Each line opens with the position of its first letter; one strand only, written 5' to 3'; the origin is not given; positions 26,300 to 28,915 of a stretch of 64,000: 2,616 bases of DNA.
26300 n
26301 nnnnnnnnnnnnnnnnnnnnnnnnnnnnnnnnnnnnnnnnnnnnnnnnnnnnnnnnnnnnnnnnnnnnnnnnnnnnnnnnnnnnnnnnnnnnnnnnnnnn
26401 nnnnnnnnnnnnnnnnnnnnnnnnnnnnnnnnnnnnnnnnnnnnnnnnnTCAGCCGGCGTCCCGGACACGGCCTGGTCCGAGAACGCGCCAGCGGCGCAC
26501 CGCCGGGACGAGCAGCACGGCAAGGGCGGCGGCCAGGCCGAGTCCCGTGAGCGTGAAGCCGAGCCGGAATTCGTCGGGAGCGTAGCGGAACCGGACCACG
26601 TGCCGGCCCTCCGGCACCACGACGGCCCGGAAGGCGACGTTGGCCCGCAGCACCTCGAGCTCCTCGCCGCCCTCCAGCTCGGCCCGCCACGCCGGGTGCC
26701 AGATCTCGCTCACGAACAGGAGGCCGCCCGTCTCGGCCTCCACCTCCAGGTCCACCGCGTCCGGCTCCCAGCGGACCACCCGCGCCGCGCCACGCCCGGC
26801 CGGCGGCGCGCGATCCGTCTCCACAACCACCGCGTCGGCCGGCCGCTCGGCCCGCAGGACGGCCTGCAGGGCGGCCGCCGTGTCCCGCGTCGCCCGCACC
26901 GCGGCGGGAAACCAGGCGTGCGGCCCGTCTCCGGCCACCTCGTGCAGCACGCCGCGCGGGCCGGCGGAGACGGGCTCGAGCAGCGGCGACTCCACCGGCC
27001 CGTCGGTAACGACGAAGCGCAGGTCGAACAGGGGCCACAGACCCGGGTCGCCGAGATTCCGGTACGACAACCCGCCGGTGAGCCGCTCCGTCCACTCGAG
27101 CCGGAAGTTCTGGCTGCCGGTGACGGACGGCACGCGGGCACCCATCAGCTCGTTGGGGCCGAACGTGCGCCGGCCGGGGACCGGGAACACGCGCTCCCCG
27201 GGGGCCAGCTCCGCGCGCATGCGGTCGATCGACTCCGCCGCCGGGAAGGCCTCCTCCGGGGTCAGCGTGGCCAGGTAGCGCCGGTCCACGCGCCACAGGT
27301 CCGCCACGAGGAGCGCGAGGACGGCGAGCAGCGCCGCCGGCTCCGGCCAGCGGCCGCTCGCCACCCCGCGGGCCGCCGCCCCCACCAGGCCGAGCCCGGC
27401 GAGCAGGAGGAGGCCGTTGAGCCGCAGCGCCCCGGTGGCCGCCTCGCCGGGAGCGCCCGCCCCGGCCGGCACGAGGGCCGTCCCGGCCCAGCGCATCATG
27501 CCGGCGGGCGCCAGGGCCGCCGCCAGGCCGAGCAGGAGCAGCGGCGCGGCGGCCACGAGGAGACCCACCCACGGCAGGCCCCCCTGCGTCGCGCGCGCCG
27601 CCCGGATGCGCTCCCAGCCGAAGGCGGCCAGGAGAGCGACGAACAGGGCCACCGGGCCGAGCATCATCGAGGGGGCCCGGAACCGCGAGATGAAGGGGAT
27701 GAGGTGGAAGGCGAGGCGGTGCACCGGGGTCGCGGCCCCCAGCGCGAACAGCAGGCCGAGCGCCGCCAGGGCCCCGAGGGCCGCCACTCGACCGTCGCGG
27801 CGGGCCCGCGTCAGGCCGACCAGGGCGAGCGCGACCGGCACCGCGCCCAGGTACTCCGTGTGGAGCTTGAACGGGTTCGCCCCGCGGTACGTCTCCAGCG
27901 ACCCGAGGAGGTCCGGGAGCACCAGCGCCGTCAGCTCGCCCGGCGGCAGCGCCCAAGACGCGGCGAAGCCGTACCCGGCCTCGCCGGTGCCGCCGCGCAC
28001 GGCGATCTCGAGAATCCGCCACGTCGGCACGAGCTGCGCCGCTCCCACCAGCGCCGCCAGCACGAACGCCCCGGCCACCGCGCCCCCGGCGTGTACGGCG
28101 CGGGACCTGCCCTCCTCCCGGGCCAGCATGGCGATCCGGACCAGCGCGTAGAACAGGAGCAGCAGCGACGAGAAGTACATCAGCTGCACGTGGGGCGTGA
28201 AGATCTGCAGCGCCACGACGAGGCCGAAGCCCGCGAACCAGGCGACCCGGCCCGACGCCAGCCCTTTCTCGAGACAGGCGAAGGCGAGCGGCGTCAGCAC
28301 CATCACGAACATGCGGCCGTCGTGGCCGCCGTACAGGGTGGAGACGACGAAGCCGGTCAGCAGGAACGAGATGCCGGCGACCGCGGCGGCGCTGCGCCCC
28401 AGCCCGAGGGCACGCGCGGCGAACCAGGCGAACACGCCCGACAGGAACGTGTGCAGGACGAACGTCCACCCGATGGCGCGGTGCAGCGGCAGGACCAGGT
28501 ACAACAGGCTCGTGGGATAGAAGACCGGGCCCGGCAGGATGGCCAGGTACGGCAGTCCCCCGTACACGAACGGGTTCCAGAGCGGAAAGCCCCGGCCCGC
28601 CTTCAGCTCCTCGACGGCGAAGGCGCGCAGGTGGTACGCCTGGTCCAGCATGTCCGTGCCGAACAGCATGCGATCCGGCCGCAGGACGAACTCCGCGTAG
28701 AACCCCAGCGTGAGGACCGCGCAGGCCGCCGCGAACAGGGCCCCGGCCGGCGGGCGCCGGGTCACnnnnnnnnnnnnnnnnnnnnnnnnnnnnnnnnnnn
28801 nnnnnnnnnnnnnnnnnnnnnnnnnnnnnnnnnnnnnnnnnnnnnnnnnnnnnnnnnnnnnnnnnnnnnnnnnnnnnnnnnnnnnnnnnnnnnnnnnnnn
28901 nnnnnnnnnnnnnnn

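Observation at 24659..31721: Uncharacterised six-gene envelope glycosylation cluster appended directly to kdsB-pyrG-lptC-lptA-lptB-rpoN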

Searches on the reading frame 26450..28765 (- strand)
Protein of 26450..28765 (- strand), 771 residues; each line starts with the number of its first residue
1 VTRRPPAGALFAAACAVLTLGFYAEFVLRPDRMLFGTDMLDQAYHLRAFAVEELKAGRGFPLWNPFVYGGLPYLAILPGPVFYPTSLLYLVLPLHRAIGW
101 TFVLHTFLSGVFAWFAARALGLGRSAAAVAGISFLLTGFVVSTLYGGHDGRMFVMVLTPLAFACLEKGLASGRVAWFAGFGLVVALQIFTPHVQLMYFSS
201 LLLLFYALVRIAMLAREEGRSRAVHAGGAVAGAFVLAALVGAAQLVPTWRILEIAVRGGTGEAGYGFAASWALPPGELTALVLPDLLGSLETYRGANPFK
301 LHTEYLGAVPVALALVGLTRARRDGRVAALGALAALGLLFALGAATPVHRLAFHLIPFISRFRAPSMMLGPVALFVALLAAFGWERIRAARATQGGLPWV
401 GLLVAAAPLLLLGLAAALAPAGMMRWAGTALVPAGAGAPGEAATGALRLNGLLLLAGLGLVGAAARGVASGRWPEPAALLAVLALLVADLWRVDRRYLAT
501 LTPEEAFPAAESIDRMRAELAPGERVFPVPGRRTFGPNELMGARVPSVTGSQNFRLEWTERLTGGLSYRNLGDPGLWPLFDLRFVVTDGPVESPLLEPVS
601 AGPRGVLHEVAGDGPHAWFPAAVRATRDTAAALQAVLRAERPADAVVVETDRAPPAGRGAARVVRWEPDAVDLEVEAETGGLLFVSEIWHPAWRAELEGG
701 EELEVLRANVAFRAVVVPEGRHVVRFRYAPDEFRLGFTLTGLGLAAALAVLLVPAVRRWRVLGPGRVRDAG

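Call 8: search_protein_families(library=pfam, proteins=[window:26450-28765:-], max_evalue=0.01)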
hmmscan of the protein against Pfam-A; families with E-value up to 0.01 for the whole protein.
window:26450-28765:- (771 aa): 1 family
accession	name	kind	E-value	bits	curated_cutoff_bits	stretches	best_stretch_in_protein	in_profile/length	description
PF09586.16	YfhO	-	5.4e-08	32.1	28.5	1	666-740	761-835/835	Bacterial membrane protein YfhO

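Call 10: search_protein_families(library=ncbifam, proteins=[window:26450-28765:-], max_evalue=0.001)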
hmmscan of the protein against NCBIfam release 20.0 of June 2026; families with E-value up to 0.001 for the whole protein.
window:26450-28765:- (771 aa): 0 families

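Call 11: find_encoding_contigs(protein=window:26450-28765:-, flank=10000, max_places=6)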
Protein window:26450-28765:- (771 aa): no gene with exactly this product is on record in the collection.

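Call 13: find_homologous_proteins(query=window:26450-28765:-, max_evalue=0.00001)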
Query window:26450-28765:- (771 aa): 474 proteins with E <= 0.00001 among 8000 candidates; the best 120 are listed.
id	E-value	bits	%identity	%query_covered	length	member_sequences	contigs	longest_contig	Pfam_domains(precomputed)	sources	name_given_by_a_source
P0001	0.0e+0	1668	100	100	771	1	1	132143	PF09586.17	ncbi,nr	ncbi:MAG: hypothetical protein RRA92_00995 [Gemmatimonadota bacterium]|nr:hypothetical protein [Gemm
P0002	0.0e+0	1045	66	98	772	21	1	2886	PF09586.17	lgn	-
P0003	0.0e+0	1045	66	98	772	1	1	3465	PF09586.17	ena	-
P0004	0.0e+0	1041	66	98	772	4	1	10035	PF09586.17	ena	-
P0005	0.0e+0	1033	65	99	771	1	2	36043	PF09586.17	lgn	-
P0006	0.0e+0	1032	65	97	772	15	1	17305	PF09586.17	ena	-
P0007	0.0e+0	1030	65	98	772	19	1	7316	PF09586.17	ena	-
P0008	0.0e+0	1028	65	99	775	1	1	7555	PF09586.17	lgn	-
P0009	0.0e+0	1023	65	96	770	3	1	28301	PF09586.17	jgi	jgi:hypothetical protein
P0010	0.0e+0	1019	66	96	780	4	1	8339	PF09586.17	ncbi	ncbi:MAG: hypothetical protein P8125_05280 [Gemmatimonadota bacterium]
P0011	0.0e+0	1018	64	99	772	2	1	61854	PF09586.17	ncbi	-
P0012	0.0e+0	1016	66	98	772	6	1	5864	PF09586.17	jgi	jgi:hypothetical protein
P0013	0.0e+0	1011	65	98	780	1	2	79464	PF09586.17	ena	-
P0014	5.7e-298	1009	65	96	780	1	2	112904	PF09586.17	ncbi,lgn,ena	-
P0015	1.3e-296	1004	65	96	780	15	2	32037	PF09586.17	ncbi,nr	ncbi:MAG: hypothetical protein M8840_02690 [marine benthic group bacterium]|nr:hypothetical protein 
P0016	1.3e-294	998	64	95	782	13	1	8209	PF09586.17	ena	-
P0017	2.2e-294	997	63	95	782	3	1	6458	PF09586.17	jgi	jgi:hypothetical protein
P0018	1.1e-291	988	63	95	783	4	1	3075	PF09586.17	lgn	-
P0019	1.8e-291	987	64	95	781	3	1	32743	PF09586.17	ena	-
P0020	1.1e-290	985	64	99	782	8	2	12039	PF09586.17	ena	-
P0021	1.2e-290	984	64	96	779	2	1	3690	PF09586.17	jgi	-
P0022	1.0e-287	975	64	98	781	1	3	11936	PF09586.17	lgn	-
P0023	2.3e-282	957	63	94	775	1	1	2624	PF09586.17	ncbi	-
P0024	1.1e-280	952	62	96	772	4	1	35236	PF09586.17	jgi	jgi:hypothetical protein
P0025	4.0e-274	930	62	97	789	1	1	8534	PF09586.17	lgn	-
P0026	5.1e-265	900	60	95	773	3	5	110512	PF09586.17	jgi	jgi:hypothetical protein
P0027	1.7e-264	898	59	96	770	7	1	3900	PF09586.17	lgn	-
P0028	6.4e-262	890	59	94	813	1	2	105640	PF09586.17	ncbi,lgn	ncbi:MAG: YfhO family protein [Gemmatimonadota bacterium]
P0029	2.8e-259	881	59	98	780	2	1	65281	PF09586.17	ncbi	ncbi:MAG: hypothetical protein ACE5HF_04475 [Gemmatimonadota bacterium]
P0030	3.7e-258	877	57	97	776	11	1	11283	PF09586.17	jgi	jgi:hypothetical protein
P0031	1.3e-257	875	57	98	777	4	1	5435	PF09586.17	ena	-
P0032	3.6e-257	874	57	100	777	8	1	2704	PF09586.17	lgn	-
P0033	6.2e-257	873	57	97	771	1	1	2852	PF09586.17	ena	-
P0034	1.7e-256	872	57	97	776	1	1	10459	PF09586.17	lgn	-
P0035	3.0e-256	871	58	95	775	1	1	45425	PF09586.17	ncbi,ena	-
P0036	5.0e-256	870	57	96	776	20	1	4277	PF09586.17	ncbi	-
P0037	6.2e-256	870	58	97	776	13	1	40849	PF09586.17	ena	-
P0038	3.7e-255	867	56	99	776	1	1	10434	PF09586.17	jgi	-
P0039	6.0e-255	866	56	98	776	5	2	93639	PF09586.17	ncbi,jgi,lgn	ncbi:MAG: YfhO family protein [Gemmatimonadota bacterium]|jgi:hypothetical protein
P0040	1.1e-254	866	57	95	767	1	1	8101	PF09586.17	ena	-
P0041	2.1e-253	861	58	95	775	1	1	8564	PF09586.17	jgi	jgi:hypothetical protein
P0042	4.6e-253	860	57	96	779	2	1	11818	PF09586.17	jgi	-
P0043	7.6e-253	860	58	96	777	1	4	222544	PF09586.17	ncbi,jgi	jgi:hypothetical protein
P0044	4.9e-252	857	57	96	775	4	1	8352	PF09586.17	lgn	-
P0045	1.0e-251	856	58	94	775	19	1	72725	PF09586.17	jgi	jgi:hypothetical protein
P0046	1.2e-251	856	57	95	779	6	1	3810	PF09586.17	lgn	-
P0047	2.4e-251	855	57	96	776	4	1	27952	PF09586.17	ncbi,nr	ncbi:MAG: YfhO family protein [marine benthic group bacterium]|nr:YfhO family protein [Candidatus Be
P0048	6.5e-251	853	56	96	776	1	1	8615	PF09586.17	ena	-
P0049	9.7e-251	853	57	95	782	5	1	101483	PF09586.17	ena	-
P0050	7.0e-250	850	56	99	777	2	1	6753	PF09586.17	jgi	jgi:hypothetical protein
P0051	1.6e-249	849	56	96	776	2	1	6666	PF09586.17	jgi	jgi:hypothetical protein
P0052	2.7e-249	848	58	93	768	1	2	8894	PF09586.17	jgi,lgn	jgi:hypothetical protein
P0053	9.1e-249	846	56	96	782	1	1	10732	PF09586.17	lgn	-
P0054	2.7e-248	844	57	96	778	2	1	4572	PF09586.17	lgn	-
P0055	7.5e-248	843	57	94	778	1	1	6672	PF09586.17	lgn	-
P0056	2.4e-246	838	57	95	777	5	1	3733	PF09586.17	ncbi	ncbi:MAG: YfhO family protein [Gemmatimonadota bacterium]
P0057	9.4e-246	836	55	96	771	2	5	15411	PF09586.17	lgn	-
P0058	3.7e-245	834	57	98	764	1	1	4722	PF09586.17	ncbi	ncbi:MAG: hypothetical protein ABFS14_12755, partial [Gemmatimonadota bacterium]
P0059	2.0e-244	832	54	97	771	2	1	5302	PF09586.17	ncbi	ncbi:MAG: YfhO family protein [Gemmatimonadota bacterium]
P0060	4.0e-244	831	54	96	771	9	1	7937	PF09586.17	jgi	-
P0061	7.5e-244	830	56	95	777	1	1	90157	PF09586.17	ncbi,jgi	-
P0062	7.2e-243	827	54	97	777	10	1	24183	PF09586.17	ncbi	-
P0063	6.1e-242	823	55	97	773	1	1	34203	PF09586.17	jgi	-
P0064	6.2e-242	823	55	95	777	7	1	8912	PF09586.17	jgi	-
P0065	2.0e-241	822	53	99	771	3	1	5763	PF09586.17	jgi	-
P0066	1.6e-239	815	53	95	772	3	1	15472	PF09586.17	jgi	-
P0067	3.4e-239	814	55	91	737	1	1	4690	PF09586.17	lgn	-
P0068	1.0e-238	813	56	95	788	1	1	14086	PF09586.17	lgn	-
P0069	1.3e-236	806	55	98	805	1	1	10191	PF09586.17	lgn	-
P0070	6.1e-236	804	53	99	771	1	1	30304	PF09586.17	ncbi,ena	-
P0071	1.3e-234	799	54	97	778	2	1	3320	PF09586.17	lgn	-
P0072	1.7e-234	799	54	93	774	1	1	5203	PF09586.17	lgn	-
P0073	7.6e-234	797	63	80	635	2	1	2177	PF09586.17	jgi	jgi:hypothetical protein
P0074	2.8e-233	795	52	98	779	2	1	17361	PF09586.17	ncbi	ncbi:MAG: hypothetical protein ACR2GQ_10995 [Gemmatimonadota bacterium]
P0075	3.7e-233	794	64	49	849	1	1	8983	PF09586.17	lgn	-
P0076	1.5e-232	792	53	97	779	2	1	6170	PF09586.17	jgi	jgi:hypothetical protein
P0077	3.6e-232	791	54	99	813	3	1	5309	PF09586.17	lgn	-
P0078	8.6e-232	790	55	96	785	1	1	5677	PF09586.17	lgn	-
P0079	8.1e-231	787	54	95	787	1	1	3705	PF09586.17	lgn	-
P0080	5.3e-230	784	53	94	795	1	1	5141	PF09586.17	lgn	-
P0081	7.3e-230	784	54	97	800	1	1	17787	PF09586.17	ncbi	-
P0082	2.3e-228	779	51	99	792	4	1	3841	PF09586.17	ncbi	-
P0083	5.4e-228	777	53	94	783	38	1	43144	PF09586.17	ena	-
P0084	1.1e-227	776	55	95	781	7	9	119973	PF09586.17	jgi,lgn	jgi:hypothetical protein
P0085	1.2e-227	776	54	95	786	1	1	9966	PF09586.17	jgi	-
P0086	2.4e-227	775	56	94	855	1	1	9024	PF09586.17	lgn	-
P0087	1.1e-226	773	53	94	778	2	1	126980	PF09586.17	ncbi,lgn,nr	ncbi:MAG TPA: YfhO family protein [Gemmatimonadota bacterium]|nr:YfhO family protein [Gemmatimonadot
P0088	1.8e-226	772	53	95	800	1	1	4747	PF09586.17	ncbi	ncbi:MAG: hypothetical protein ACODAA_05835 [Gemmatimonadota bacterium]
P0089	5.5e-226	771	52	98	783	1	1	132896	PF09586.17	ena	-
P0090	8.8e-226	770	51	95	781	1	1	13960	PF09586.17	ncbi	-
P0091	1.0e-225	770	56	95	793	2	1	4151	PF09586.17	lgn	-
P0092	1.1e-225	770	53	99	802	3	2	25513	PF09586.17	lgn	-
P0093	1.5e-224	766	52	96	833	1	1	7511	PF09586.17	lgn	-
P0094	3.2e-224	765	51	97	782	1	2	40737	PF09586.17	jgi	-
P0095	8.3e-224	764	52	97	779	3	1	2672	PF09586.17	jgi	jgi:hypothetical protein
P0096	1.1e-223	763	53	95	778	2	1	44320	PF09586.17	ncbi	-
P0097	1.6e-223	763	54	95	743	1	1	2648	PF09586.17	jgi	-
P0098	7.2e-223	760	54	93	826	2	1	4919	PF09586.17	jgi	jgi:hypothetical protein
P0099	6.8e-222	757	55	94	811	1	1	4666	PF09586.17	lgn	-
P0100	1.0e-221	757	54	95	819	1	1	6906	PF09586.17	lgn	-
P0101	1.3e-221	756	53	98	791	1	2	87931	PF09586.17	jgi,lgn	-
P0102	1.4e-221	756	53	93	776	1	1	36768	PF09586.17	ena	-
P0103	6.6e-221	754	51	98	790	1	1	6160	PF09586.17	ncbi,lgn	ncbi:MAG: hypothetical protein ACODAB_05785 [Gemmatimonadota bacterium]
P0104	2.1e-220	752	52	94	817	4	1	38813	PF09586.17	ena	-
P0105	3.2e-220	752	53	98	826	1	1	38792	PF09586.17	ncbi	-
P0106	3.7e-220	751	52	94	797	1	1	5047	PF09586.17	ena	-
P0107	4.4e-220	751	52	95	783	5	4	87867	PF09586.17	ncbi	-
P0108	1.1e-219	750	54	93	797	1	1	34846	PF09586.17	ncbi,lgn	-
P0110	1.5e-218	746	51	95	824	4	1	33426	PF09586.17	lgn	-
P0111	2.7e-218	745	53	95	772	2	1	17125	PF09586.17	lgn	-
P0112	3.4e-218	745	53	95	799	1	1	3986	PF09586.17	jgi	-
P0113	4.3e-218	745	55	93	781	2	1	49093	PF09586.17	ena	-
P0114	4.5e-218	745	53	97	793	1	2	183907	PF09586.17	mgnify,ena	mgnify:CR=1 FL=1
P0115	1.6e-217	743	55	96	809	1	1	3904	PF09586.17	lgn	-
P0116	2.3e-216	739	54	94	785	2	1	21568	PF09586.17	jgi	jgi:hypothetical protein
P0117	2.8e-216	739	54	93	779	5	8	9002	PF09586.17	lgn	-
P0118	3.0e-216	739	51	92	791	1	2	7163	PF09586.17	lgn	-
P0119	4.0e-216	738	51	97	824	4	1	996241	PF09586.17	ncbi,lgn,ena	-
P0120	2.0e-215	736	52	94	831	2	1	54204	PF09586.17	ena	-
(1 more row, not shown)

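Call 14: find_encoding_contigs(protein=P0119, flank=10000, max_places=2)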
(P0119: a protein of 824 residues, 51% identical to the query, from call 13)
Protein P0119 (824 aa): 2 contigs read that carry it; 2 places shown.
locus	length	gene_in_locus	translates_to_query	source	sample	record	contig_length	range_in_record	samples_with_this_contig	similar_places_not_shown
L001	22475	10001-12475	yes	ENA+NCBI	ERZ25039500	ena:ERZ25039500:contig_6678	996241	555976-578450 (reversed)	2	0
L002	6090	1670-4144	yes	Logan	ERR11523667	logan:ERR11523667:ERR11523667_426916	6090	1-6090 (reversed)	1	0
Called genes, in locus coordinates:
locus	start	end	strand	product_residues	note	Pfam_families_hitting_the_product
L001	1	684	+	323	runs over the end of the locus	PF01380:SIS, PF00571:CBS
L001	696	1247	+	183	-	PF06835:LptC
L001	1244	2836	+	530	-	PF03968:LptD_N (faint)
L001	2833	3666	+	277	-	PF00005:ABC_tran, PF13304:AAA_21 (faint)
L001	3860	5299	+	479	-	PF00309:Sigma54_AID, PF04963:Sigma54_CBD, PF04552:Sigma54_DBD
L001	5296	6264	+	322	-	PF00535:Glycos_transf_2, PF13641:Glyco_tranf_2_3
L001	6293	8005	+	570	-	-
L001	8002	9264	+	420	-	PF13439:Glyco_transf_4, PF13579:Glyco_trans_4_4, PF20706:GT4-conflict, PF00534:Glycos_transf_1, PF13692:Glyco_trans_1_4, PF13524:Glyco_trans_1_2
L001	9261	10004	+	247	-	PF05148:Methyltransf_8 (weak), PF13489:Methyltransf_23, PF13847:Methyltransf_31 (faint), PF08241:Methyltransf_11, PF13649:Methyltransf_25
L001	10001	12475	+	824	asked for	PF09586:YfhO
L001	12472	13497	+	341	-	PF03706:LPG_synthase_TM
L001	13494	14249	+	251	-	PF13641:Glyco_tranf_2_3 (weak), PF00535:Glycos_transf_2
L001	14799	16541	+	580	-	PF00989:PAS, PF08448:PAS_4, PF13188:PAS_8 (weak), PF13426:PAS_9 (weak), PF00512:HisKA (faint), PF02518:HATPase_c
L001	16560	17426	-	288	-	PF09976:TPR_21, PF14559:TPR_19 (faint)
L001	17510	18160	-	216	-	PF00156:Pribosyltran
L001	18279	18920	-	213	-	PF09335:VTT_dom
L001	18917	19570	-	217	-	PF01135:PCMT, PF13847:Methyltransf_31 (weak), PF08241:Methyltransf_11 (weak), PF13649:Methyltransf_25 (weak)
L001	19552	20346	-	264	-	PF01975:SurE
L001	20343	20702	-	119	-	PF13411:MerR_1, PF00376:MerR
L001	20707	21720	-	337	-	PF01210:NAD_Gly3P_dh_N, PF02558:ApbA, PF03807:F420_oxidored (weak), PF07479:NAD_Gly3P_dh_C, PF20618:GPD_NAD_C_bact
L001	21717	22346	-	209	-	PF02660:G3P_acyltransf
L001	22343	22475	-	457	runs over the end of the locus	PF00009:GTP_EFTU, PF01926:MMR_HSR1, PF02421:FeoB_N, PF04548:AIG1, PF00009:GTP_EFTU, PF01926:MMR_HSR1, PF02421:FeoB_N (weak), PF14714:KH_dom-like, +4 more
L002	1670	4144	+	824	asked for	PF09586:YfhO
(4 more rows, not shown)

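Call 15: find_encoding_contigs(protein=P0043, flank=10000, max_places=2)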
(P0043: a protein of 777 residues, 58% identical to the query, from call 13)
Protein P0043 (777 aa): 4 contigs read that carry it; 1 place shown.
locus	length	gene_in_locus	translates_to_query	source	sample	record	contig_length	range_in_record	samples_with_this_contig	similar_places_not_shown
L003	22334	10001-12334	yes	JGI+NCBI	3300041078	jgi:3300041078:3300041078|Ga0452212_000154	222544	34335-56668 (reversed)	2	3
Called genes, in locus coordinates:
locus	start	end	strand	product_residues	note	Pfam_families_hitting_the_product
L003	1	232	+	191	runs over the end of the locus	PF00702:Hydrolase (faint), PF08282:Hydrolase_3 (weak)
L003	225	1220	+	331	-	PF01380:SIS, PF00571:CBS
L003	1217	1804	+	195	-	PF06835:LptC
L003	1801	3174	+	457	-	-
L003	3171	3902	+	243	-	PF00005:ABC_tran, PF13304:AAA_21 (faint)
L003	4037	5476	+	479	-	PF00309:Sigma54_AID, PF04963:Sigma54_CBD, PF04552:Sigma54_DBD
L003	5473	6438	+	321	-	PF00535:Glycos_transf_2, PF13641:Glyco_tranf_2_3 (faint)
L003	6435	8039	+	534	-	-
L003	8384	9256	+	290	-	PF13439:Glyco_transf_4 (weak), PF20706:GT4-conflict, PF00534:Glycos_transf_1, PF13692:Glyco_trans_1_4, PF13524:Glyco_trans_1_2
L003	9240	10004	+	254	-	PF13489:Methyltransf_23, PF08241:Methyltransf_11, PF08242:Methyltransf_12 (weak), PF13649:Methyltransf_25, PF01209:Ubie_methyltran (weak)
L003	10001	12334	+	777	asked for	PF09586:YfhO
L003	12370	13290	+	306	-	PF03706:LPG_synthase_TM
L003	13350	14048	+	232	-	PF00535:Glycos_transf_2, PF13641:Glyco_tranf_2_3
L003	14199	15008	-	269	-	PF09976:TPR_21, PF13432:TPR_16 (faint), PF13176:TPR_7 (faint)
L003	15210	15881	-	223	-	PF09335:VTT_dom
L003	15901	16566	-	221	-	PF01135:PCMT, PF13489:Methyltransf_23 (weak), PF13847:Methyltransf_31 (weak), PF13649:Methyltransf_25 (weak)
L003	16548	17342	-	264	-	PF01975:SurE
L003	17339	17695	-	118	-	PF00376:MerR, PF13411:MerR_1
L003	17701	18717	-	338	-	PF01210:NAD_Gly3P_dh_N, PF03807:F420_oxidored (weak), PF07479:NAD_Gly3P_dh_C, PF20618:GPD_NAD_C_bact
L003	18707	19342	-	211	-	PF02660:G3P_acyltransf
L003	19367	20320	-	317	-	PF00009:GTP_EFTU, PF01926:MMR_HSR1, PF02421:FeoB_N, PF00350:Dynamin_N (faint), PF14714:KH_dom-like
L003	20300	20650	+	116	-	-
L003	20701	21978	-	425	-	PF19238:Radical_SAM_2, PF04459:DUF512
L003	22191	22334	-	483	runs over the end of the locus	PF25063:ARM_TT21_C (faint), PF12895:ANAPC3 (faint), PF13176:TPR_7 (faint), PF13428:TPR_14 (faint), PF14559:TPR_19 (faint), PF23914:TPR_CcmH_CycH (faint), PF13424:TPR_12 (weak), PF13432:TPR_16 (weak), +5 more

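Call 16: find_encoding_contigs(protein=P0087, flank=10000, max_places=2)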
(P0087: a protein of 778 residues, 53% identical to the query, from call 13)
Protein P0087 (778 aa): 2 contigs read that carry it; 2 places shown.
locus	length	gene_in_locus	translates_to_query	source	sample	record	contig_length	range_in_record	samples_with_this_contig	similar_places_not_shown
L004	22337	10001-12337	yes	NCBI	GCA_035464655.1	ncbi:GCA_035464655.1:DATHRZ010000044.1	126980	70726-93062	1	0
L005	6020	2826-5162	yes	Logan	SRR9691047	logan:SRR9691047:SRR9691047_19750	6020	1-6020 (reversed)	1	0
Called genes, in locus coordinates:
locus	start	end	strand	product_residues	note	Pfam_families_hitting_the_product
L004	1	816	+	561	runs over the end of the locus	PF06418:CTP_synth_N, PF00117:GATase, PF07722:Peptidase_C26 (weak)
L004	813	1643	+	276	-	PF00793:DAHP_synth_1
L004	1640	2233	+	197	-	PF00702:Hydrolase (weak), PF08282:Hydrolase_3 (faint)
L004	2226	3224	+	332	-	PF01380:SIS, PF00571:CBS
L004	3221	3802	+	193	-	-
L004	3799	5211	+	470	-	PF03968:LptD_N (faint)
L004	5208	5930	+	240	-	PF00005:ABC_tran, PF13304:AAA_21 (faint)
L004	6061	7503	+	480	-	PF00309:Sigma54_AID, PF04963:Sigma54_CBD, PF04552:Sigma54_DBD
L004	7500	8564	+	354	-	PF00535:Glycos_transf_2, PF13641:Glyco_tranf_2_3 (weak)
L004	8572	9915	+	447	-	PF13439:Glyco_transf_4, PF13579:Glyco_trans_4_4, PF20706:GT4-conflict (faint), PF00534:Glycos_transf_1 (weak), PF13692:Glyco_trans_1_4 (weak), PF00534:Glycos_transf_1, PF13692:Glyco_trans_1_4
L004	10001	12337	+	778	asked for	PF09586:YfhO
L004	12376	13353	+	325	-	PF03706:LPG_synthase_TM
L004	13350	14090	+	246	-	PF13641:Glyco_tranf_2_3, PF00535:Glycos_transf_2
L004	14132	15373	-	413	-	PF02417:Chromate_transp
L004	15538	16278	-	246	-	PF09976:TPR_21 (weak), PF13428:TPR_14 (faint)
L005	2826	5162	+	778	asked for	PF09586:YfhO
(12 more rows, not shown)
